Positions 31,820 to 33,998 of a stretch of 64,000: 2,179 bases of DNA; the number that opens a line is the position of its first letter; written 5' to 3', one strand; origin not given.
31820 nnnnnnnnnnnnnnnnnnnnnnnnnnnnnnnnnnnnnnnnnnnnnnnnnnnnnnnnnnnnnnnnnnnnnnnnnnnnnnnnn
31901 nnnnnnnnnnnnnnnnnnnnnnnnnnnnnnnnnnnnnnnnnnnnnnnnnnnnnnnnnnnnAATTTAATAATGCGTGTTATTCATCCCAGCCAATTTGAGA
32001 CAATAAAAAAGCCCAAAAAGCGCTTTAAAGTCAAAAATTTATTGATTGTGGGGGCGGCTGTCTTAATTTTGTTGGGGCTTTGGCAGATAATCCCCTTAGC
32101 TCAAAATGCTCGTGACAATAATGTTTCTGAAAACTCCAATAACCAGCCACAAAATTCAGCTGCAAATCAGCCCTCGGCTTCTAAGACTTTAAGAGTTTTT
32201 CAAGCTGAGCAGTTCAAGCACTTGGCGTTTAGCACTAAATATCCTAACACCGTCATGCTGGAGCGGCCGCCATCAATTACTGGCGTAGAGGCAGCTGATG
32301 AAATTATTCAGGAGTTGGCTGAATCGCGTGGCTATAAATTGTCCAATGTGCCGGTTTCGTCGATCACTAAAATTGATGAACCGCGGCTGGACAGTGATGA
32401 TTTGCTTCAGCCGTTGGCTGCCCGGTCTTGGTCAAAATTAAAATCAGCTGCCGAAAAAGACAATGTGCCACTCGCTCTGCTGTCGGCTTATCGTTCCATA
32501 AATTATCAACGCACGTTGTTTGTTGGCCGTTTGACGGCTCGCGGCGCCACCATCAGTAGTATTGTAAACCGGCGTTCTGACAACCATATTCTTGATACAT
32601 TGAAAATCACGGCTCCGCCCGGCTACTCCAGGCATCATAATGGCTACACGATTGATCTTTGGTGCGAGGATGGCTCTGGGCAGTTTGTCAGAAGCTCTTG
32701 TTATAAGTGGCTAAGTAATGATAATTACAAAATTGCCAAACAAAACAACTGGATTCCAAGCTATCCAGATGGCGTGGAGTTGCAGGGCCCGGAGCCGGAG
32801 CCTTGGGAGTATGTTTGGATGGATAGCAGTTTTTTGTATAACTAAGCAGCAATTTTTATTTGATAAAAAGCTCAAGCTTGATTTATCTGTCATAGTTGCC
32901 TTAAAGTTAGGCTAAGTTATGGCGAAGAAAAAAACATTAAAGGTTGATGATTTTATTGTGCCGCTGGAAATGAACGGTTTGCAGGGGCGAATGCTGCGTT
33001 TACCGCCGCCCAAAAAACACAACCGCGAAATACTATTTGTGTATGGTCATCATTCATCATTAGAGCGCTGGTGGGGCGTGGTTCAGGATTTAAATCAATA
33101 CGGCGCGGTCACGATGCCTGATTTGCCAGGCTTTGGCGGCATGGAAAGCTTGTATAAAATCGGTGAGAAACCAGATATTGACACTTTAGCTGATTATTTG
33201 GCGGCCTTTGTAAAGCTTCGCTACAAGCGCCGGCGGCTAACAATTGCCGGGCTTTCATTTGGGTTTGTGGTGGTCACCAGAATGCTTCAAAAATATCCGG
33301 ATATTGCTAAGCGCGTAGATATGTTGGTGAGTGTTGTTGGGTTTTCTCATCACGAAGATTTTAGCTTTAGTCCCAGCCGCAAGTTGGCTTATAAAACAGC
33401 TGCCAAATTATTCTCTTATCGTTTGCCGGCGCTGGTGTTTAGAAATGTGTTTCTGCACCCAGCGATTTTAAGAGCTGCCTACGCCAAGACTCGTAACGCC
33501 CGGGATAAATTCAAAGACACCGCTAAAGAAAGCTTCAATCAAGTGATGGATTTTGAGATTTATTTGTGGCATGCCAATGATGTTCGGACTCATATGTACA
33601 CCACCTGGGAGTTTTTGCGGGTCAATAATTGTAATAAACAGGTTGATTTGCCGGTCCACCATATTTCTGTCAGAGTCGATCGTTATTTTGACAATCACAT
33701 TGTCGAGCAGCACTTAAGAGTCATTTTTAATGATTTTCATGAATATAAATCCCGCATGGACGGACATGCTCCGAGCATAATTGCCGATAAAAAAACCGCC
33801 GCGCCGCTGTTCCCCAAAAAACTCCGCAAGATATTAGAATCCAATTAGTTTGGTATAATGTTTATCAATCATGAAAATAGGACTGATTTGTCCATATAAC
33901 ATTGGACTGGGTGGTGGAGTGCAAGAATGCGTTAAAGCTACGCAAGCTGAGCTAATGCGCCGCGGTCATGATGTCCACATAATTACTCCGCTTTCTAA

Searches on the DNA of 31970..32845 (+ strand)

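Call 36: search_rna_families(sources=[L016, L027, L051, L036, L079, L049, L076, L071], threshold=gathering)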
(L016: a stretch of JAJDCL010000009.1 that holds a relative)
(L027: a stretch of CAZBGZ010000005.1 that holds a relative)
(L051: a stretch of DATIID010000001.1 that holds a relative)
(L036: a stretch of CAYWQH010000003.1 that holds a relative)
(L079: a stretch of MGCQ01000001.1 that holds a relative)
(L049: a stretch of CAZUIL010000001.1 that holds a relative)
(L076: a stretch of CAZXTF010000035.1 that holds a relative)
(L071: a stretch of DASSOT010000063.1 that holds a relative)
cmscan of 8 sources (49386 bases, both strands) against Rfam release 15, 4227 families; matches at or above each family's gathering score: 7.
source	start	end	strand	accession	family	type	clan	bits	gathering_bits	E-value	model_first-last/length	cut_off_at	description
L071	2582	2653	-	RF00005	tRNA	Gene; tRNA;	CL00001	67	29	1.6e-12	1-71/71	no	tRNA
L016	2743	2814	-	RF00005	tRNA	Gene; tRNA;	CL00001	66.1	29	2.8e-12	1-71/71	no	tRNA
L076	1823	1894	+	RF00005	tRNA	Gene; tRNA;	CL00001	65.7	29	3.6e-12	1-71/71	no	tRNA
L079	1518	1589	-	RF00005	tRNA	Gene; tRNA;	CL00001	65.2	29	5e-12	1-71/71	no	tRNA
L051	2753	2824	-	RF00005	tRNA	Gene; tRNA;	CL00001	64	29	1.1e-11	1-71/71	no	tRNA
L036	2647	2718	-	RF00005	tRNA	Gene; tRNA;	CL00001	64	29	1.1e-11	1-71/71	no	tRNA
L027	2684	2755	-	RF00005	tRNA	Gene; tRNA;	CL00001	63.9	29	1.1e-11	1-71/71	no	tRNA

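Call 44: search_rna_families(source=L079, start=1500, end=1960, threshold=evalue, max_evalue=10, show_alignments=3)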
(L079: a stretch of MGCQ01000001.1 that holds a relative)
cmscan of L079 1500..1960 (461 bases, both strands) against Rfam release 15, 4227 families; matches with E-value up to 10: 5.
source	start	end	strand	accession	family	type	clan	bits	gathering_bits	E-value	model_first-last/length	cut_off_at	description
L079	1518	1589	-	RF00005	tRNA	Gene; tRNA;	CL00001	65.2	29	4.7e-14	1-71/71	no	tRNA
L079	1522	1586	-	RF01684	mascRNA-menRNA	Gene;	-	17.6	42.5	0.64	1-56/56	no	MALAT1-associated small cytoplasmic RNA/MEN beta RNA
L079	1706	1786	-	RF00653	mir-22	Gene; miRNA;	-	15.1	48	1.3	1-84/84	no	mir-22 microRNA precursor family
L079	1526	1542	+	RF04351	Plastid-psbl-rps4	Cis-reg;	-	15.1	68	2.4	9-25/53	no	Plastid-psbl-rps4 3UTR RNA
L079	1866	1908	+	RF02085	Yar_1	Gene; lncRNA;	-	14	50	1.7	1-74/74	no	Yellow-achaete intergenic RNA conserved region 1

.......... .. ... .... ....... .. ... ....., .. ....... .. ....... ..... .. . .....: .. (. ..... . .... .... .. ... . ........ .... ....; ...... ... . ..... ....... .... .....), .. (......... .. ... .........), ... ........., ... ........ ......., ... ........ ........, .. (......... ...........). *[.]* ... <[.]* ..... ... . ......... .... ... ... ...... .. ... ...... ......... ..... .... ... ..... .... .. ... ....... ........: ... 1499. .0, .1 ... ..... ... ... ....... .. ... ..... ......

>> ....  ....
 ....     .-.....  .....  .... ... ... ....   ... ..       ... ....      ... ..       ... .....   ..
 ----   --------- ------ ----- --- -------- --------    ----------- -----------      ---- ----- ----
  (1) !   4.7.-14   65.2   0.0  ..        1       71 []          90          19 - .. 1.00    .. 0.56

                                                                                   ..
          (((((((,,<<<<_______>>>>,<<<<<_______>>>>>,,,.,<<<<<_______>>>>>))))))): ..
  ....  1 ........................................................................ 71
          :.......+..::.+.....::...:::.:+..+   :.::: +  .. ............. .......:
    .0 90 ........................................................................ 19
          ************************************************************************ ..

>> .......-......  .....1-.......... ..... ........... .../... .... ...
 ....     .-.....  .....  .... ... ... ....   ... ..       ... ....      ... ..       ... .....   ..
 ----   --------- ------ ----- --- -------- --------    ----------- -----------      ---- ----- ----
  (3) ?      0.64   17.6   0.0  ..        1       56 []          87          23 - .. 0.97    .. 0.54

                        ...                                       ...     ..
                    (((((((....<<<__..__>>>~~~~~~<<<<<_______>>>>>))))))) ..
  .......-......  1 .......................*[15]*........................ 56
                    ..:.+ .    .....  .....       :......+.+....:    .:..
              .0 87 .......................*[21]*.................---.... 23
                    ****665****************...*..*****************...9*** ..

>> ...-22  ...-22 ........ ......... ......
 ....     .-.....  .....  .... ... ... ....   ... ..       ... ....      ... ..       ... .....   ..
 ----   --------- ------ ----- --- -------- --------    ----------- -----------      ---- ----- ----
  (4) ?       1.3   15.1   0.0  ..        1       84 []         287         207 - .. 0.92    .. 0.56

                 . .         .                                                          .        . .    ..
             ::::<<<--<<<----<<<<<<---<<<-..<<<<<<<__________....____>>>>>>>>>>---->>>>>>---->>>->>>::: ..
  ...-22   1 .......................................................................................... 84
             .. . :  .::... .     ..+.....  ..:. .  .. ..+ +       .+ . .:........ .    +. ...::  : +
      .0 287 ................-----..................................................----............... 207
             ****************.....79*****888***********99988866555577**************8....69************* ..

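Call 70: search_with_rna_model(model_id=R1, sources=[L092, L093, L094, L095, L084, L085, L086, L087, L088, L089, L090, L091], max_evalue=1)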
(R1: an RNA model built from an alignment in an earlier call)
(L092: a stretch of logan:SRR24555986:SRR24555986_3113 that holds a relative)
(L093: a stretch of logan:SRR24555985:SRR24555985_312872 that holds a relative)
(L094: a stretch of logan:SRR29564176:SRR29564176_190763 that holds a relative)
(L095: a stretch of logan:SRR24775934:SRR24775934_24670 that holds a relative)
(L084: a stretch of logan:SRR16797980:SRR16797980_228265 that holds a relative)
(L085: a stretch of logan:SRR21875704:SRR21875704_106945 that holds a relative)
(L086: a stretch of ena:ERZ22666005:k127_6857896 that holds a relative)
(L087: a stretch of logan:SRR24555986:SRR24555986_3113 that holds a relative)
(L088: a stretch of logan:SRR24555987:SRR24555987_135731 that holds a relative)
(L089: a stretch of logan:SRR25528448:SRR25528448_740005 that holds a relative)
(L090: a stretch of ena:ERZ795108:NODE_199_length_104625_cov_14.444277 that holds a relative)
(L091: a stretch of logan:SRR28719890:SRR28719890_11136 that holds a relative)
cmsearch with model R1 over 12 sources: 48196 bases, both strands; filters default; matches with E-value up to 1: 3.
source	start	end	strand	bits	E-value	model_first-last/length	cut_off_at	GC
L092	367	447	+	29.4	8.1e-06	1-83/83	no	0.57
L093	367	447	+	29.4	8.1e-06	1-83/83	no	0.57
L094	4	65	-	24.6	0.00013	1-83/83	no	0.6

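Call 77: search_dna_similar(query=L079:1590-1790:-, collection=phages, mode=distant, max_evalue=0.01, max_rows=10)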
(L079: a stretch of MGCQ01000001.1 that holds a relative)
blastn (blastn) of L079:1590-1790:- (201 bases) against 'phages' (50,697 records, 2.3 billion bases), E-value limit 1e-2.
No match.

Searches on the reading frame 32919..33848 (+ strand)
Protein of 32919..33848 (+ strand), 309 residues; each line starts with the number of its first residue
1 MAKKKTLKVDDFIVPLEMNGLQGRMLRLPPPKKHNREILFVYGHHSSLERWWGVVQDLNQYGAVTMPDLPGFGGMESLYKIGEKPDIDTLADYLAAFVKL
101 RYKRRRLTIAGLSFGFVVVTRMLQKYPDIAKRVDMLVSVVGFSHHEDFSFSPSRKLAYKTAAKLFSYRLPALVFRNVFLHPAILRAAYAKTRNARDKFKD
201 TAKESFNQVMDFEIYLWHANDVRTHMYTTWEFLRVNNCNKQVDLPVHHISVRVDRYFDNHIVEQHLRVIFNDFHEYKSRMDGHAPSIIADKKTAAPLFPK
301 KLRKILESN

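Call 14: search_protein_families(library=pfam, proteins=[window:32919-33848:+])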
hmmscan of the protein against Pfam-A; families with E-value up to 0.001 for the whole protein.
window:32919-33848:+ (309 aa): 2 families
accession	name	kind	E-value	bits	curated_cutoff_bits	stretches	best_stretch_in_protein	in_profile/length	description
PF00561.26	Abhydrolase_1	-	3.8e-07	30.5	25.8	1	38-150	3-109/245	alpha/beta hydrolase fold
PF12146.15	Hydrolase_4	-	4.2e-06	26.7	27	1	34-167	3-136/239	Serine aminopeptidase, S33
